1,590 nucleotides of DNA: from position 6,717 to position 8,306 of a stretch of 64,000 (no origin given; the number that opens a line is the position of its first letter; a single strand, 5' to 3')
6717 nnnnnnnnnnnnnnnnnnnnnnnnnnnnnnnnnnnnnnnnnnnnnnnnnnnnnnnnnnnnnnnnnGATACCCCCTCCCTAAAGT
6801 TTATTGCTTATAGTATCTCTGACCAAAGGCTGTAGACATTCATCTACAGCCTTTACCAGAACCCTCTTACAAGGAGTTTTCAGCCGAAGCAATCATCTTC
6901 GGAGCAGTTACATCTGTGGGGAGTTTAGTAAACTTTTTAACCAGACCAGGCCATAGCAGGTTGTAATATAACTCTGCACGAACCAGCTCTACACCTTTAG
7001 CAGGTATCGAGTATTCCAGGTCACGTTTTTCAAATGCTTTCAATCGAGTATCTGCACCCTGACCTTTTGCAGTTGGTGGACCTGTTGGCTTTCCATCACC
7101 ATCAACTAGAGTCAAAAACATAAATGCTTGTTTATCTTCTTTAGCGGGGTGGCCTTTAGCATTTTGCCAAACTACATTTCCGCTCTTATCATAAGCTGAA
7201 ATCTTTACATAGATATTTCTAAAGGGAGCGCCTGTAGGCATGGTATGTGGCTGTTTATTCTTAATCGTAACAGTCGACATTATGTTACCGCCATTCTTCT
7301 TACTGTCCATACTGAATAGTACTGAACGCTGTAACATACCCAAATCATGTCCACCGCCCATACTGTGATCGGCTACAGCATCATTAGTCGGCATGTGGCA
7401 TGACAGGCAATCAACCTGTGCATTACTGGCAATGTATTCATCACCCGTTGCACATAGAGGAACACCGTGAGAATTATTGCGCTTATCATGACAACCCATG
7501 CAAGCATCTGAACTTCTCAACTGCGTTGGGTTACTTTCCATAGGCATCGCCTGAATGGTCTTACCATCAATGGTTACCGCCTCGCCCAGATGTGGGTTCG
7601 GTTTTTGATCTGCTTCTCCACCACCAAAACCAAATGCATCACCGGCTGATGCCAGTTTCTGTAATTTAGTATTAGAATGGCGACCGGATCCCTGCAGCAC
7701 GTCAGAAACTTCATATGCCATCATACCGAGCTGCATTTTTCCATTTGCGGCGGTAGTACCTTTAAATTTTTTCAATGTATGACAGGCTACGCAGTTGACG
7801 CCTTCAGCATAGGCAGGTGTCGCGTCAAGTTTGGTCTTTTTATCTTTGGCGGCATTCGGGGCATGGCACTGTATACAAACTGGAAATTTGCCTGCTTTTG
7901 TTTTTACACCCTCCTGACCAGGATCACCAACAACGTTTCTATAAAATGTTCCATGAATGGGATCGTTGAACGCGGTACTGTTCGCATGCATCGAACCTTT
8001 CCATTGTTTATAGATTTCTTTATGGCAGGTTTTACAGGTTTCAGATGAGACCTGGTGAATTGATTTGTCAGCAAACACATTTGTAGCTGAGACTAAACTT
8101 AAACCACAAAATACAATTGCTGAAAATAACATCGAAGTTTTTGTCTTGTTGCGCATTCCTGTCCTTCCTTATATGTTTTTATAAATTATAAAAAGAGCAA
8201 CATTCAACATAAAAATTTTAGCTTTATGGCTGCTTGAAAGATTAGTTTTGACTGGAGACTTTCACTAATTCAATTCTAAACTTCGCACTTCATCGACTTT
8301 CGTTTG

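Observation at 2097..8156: Compact respiratory module combining two different octaheme cytochrome families, each with its own membrane partner, plus a pentaheme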

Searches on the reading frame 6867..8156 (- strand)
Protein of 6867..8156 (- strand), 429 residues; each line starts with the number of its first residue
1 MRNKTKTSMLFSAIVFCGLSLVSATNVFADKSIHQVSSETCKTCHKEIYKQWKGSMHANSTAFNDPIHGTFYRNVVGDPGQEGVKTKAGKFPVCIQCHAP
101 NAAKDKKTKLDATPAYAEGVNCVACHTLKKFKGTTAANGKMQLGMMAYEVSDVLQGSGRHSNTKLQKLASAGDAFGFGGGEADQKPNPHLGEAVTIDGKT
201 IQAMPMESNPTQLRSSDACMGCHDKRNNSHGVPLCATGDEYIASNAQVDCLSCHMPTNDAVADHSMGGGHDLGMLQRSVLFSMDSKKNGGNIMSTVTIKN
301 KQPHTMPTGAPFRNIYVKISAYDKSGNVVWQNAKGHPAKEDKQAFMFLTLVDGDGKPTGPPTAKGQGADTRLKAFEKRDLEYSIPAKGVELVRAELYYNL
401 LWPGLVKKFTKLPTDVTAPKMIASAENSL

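Call 3: search_protein_families(library=pfam, proteins=[window:6867-8156:-], max_evalue=0.01)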
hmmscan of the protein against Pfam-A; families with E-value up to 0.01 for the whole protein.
window:6867-8156:- (429 aa): 7 families
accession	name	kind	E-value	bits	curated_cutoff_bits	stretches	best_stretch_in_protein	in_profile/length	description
PF13435.11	Cytochrome_C554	-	2.5e-17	64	20.8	1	40-127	1-84/84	Cytochrome c554 and c-prime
PF22113.1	Mtrc-MtrF_II-IV_dom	-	3e-08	33.8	30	2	94-260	9-169/176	Outer membrane cytochrome MtrC/MtrF-like, domains II/IV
PF14522.11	Cytochrome_C7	-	1.7e-07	31.4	24.8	1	30-127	4-67/67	Cytochrome c7 and related cytochrome c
PF09699.15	Paired_CXXCH_1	-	0.00056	20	20.6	0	94-129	9-39/41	Doubled CXXCH motif (Paired_CXXCH_1)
PF14537.11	Cytochrom_c3_2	-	0.00099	20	25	0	34-129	2-67/79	Cytochrome c3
PF02085.21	Cytochrom_CIII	-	0.0015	19.2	22.9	0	87-132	42-88/101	Class III cytochrome C family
PF03264.19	Cytochrom_NNT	-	0.0017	18.6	24.1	0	12-59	13-59/174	NapC/NirT cytochrome c family, N-terminal region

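Call 4: search_protein_families(library=ncbifam, proteins=[window:6867-8156:-], max_evalue=0.01)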
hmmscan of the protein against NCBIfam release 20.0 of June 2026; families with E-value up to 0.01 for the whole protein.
window:6867-8156:- (429 aa): 8 families
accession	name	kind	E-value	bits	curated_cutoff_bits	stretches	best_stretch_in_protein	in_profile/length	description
NF040886.1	cyt_C_like_Sec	equivalog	5.6e-22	77.9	250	2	204-338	193-344/423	multiheme c-type cytochrome (seleno)protein ExtKL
NF041198.1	UshA_like_PCGU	equivalog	7.7e-07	28.1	275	1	32-60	402-430/519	UshA-like (seleno)protein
NF041028.1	decahem_GSU2203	exception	5.5e-06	25.8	325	1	31-132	29-138/317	GSU2203 family decaheme c-type cytochrome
NF045713.1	CxxCH_16_HmcA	equivalog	1.2e-05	24.1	400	1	212-315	344-450/541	sulfate respiration complex hexadecaheme cytochrome HmcA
TIGR03153.1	cytochr_NrfH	equivalog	5.7e-05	23.2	134.2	0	29-65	19-57/138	cytochrome c nitrite reductase small subunit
NF008659.0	PRK11659.1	equivalog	9.2e-05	22.2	184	1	37-130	74-146/188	cytochrome c nitrite reductase pentaheme subunit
NF043010.1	Cyt554_Nsmonas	equivalog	0.00013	21.4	400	1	12-139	7-129/238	cytochrome c-550 CycA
TIGR03146.1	cyt_nit_nrfB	equivalog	0.00044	20.5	166.6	0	40-131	42-121/145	cytochrome c nitrite reductase pentaheme subunit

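Call 11: search_solved_structures(query=window:6867-8156:-, max_evalue=1, show_alignments=2)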
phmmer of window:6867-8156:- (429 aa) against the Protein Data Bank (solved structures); distinct sequences matched with E-value up to 1: 4.
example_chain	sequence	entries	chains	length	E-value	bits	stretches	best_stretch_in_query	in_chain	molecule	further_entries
5ze8_A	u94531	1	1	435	4.5e-161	539.6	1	31-427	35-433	cytochrome c552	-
9wt9_A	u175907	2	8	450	6.7e-07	31.7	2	36-104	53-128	Cytochrome c,Multiheme cytochrome c selenoprotein mutant (MccSep U325A) | Cytochrome c,Multiheme cytochrome c selenoprotein (MccSep)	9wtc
9wt8_A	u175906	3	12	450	2.5e-06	29.8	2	36-104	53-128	Cytochrome c,Multiheme cytochrome c selenoprotein (MccSep)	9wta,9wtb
6i5b_A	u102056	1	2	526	0.67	11.9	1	33-60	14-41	Uncharacterized protein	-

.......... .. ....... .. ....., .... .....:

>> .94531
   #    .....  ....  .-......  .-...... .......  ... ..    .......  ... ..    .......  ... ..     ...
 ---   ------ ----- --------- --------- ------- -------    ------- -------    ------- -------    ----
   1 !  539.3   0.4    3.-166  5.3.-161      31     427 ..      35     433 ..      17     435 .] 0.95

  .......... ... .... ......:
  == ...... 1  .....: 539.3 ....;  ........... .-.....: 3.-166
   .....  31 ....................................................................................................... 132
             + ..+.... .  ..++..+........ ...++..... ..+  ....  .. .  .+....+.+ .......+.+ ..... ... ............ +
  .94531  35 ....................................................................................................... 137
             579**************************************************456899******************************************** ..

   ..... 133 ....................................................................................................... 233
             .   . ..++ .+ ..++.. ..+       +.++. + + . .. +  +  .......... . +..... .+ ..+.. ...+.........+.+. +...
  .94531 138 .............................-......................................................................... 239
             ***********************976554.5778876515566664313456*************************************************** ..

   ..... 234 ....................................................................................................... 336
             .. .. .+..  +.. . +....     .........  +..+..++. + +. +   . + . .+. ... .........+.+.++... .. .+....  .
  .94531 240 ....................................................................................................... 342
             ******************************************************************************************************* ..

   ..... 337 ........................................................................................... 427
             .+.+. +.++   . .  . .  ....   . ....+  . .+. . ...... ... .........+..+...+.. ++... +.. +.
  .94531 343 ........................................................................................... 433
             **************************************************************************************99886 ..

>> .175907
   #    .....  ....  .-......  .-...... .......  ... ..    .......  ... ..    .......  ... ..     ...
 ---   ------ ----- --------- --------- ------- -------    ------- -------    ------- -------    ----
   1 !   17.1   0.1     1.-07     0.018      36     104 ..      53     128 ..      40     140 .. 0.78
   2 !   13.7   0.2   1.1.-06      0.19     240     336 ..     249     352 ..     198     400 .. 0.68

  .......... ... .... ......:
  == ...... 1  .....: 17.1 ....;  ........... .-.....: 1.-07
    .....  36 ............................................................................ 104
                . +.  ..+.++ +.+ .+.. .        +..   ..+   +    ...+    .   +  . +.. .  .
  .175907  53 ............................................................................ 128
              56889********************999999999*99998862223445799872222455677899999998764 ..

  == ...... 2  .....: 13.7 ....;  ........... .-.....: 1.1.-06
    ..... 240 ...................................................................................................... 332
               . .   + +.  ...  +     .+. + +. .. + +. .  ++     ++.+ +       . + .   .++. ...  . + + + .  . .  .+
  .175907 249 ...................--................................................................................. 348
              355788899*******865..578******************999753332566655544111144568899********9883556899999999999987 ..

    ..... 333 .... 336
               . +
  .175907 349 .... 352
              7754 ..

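Call 55: find_homologous_proteins(query=window:6867-8156:-)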
Query window:6867-8156:- (429 aa): 797 proteins with E <= 0.001 among 4097 candidates; the best 120 are listed.
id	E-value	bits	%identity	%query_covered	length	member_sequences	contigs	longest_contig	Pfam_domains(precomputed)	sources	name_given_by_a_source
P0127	6.7e-295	995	100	100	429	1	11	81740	PF13435.12,PF14522.12,PF22113.2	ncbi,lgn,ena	-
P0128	7.8e-250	847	84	100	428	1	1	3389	PF13435.12,PF14522.12,PF22113.2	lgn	-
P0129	9.8e-244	827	80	100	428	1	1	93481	PF13435.12,PF14522.12,PF22113.2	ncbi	-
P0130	1.1e-241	820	82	100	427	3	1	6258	PF13435.12,PF14522.12,PF22113.2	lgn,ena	-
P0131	1.3e-240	816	79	100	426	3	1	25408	PF13435.12,PF14522.12,PF22113.2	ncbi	-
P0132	1.3e-239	813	81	100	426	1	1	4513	PF13435.12,PF14522.12,PF22113.2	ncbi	-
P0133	4.3e-228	775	75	100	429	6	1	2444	PF13435.12,PF14522.12,PF22113.2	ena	-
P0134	9.3e-219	745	73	98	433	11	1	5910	PF14537.12,PF13435.12,PF14522.12,PF22113.2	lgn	-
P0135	2.4e-216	737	74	98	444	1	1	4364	PF13435.12,PF14522.12,PF22113.2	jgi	jgi:hypothetical protein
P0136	2.2e-215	733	72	100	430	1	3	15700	PF13435.12,PF14522.12,PF22113.2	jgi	-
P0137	2.4e-215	733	72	100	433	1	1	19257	PF13435.12,PF14522.12,PF22113.2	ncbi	-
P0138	2.6e-215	733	73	98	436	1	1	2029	PF13435.12,PF14522.12,PF22113.2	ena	-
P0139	3.1e-215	733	73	98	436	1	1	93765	PF13435.12,PF14522.12,PF22113.2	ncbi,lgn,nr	ncbi:MAG: cytochrome c family protein [gamma proteobacterium symbiont of Taylorina sp.]|nr:cytochrom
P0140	4.0e-215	733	83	87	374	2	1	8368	PF13435.12,PF14522.12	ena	-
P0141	7.5e-215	732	75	95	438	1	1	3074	PF13435.12,PF14522.12,PF22113.2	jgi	-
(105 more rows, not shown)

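Call 57: find_encoding_contigs(protein=P0127, flank=1000, max_places=10)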
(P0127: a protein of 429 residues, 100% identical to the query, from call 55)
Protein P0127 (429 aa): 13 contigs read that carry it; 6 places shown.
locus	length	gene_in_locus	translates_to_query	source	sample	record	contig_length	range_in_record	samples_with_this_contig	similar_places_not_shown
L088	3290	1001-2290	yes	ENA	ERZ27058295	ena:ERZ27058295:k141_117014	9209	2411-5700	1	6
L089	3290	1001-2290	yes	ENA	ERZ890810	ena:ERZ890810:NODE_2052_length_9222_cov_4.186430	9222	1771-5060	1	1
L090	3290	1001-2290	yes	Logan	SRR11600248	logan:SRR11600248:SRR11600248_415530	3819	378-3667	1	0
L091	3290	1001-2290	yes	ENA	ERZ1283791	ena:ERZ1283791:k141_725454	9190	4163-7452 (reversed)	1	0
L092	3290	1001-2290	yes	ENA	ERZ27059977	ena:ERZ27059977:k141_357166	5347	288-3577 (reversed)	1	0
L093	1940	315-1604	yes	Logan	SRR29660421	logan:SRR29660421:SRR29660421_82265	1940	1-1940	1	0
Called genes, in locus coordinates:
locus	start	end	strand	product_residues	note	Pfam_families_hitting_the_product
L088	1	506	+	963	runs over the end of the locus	PF11845:Tll0287-like, PF00672:HAMP (weak), PF00989:PAS, PF13188:PAS_8 (weak), PF13426:PAS_9, PF08447:PAS_3, PF00990:GGDEF, PF00563:EAL, +1 more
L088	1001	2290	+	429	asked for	PF14522:Cytochrome_C7 (faint), PF22113:Mtrc-MtrF_II-IV_dom (faint), PF13435:Cytochrome_C554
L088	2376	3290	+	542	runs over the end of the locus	PF14522:Cytochrome_C7 (faint), PF14537:Cytochrom_c3_2 (faint), PF22113:Mtrc-MtrF_II-IV_dom (weak), PF11783:Cytochrome_cB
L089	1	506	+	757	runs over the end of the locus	?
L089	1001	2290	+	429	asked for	PF14522:Cytochrome_C7 (faint), PF22113:Mtrc-MtrF_II-IV_dom (faint), PF13435:Cytochrome_C554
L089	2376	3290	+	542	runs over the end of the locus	PF14522:Cytochrome_C7 (faint), PF14537:Cytochrom_c3_2 (faint), PF22113:Mtrc-MtrF_II-IV_dom (weak), PF11783:Cytochrome_cB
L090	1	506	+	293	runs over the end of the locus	?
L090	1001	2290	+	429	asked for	PF14522:Cytochrome_C7 (faint), PF22113:Mtrc-MtrF_II-IV_dom (faint), PF13435:Cytochrome_C554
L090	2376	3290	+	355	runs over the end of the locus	?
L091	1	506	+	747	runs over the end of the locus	?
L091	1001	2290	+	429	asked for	PF14522:Cytochrome_C7 (faint), PF22113:Mtrc-MtrF_II-IV_dom (faint), PF13435:Cytochrome_C554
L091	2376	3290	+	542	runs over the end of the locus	PF14522:Cytochrome_C7 (faint), PF14537:Cytochrom_c3_2 (faint), PF22113:Mtrc-MtrF_II-IV_dom (weak), PF11783:Cytochrome_cB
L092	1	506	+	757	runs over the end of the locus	?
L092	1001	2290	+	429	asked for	PF14522:Cytochrome_C7 (faint), PF22113:Mtrc-MtrF_II-IV_dom (faint), PF13435:Cytochrome_C554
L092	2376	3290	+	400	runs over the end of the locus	?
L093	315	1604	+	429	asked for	PF14522:Cytochrome_C7 (faint), PF22113:Mtrc-MtrF_II-IV_dom (faint), PF13435:Cytochrome_C554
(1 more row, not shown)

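Call 66: search_solved_structures(query=A3, max_evalue=0.1, show_alignments=3)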
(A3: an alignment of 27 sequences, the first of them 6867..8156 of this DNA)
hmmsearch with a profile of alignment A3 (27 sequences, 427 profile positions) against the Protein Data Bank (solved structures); distinct sequences matched with E-value up to 0.1: 3.
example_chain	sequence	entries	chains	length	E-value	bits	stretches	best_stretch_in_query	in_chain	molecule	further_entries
5ze8_A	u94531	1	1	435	2.3e-212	708.7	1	13-426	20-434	cytochrome c552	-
9wt9_A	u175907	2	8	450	8.9e-11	44.6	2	238-332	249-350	Cytochrome c,Multiheme cytochrome c selenoprotein mutant (MccSep U325A) | Cytochrome c,Multiheme cytochrome c selenoprotein (MccSep)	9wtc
9wt8_A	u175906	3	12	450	6.1e-10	41.8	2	238-332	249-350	Cytochrome c,Multiheme cytochrome c selenoprotein (MccSep)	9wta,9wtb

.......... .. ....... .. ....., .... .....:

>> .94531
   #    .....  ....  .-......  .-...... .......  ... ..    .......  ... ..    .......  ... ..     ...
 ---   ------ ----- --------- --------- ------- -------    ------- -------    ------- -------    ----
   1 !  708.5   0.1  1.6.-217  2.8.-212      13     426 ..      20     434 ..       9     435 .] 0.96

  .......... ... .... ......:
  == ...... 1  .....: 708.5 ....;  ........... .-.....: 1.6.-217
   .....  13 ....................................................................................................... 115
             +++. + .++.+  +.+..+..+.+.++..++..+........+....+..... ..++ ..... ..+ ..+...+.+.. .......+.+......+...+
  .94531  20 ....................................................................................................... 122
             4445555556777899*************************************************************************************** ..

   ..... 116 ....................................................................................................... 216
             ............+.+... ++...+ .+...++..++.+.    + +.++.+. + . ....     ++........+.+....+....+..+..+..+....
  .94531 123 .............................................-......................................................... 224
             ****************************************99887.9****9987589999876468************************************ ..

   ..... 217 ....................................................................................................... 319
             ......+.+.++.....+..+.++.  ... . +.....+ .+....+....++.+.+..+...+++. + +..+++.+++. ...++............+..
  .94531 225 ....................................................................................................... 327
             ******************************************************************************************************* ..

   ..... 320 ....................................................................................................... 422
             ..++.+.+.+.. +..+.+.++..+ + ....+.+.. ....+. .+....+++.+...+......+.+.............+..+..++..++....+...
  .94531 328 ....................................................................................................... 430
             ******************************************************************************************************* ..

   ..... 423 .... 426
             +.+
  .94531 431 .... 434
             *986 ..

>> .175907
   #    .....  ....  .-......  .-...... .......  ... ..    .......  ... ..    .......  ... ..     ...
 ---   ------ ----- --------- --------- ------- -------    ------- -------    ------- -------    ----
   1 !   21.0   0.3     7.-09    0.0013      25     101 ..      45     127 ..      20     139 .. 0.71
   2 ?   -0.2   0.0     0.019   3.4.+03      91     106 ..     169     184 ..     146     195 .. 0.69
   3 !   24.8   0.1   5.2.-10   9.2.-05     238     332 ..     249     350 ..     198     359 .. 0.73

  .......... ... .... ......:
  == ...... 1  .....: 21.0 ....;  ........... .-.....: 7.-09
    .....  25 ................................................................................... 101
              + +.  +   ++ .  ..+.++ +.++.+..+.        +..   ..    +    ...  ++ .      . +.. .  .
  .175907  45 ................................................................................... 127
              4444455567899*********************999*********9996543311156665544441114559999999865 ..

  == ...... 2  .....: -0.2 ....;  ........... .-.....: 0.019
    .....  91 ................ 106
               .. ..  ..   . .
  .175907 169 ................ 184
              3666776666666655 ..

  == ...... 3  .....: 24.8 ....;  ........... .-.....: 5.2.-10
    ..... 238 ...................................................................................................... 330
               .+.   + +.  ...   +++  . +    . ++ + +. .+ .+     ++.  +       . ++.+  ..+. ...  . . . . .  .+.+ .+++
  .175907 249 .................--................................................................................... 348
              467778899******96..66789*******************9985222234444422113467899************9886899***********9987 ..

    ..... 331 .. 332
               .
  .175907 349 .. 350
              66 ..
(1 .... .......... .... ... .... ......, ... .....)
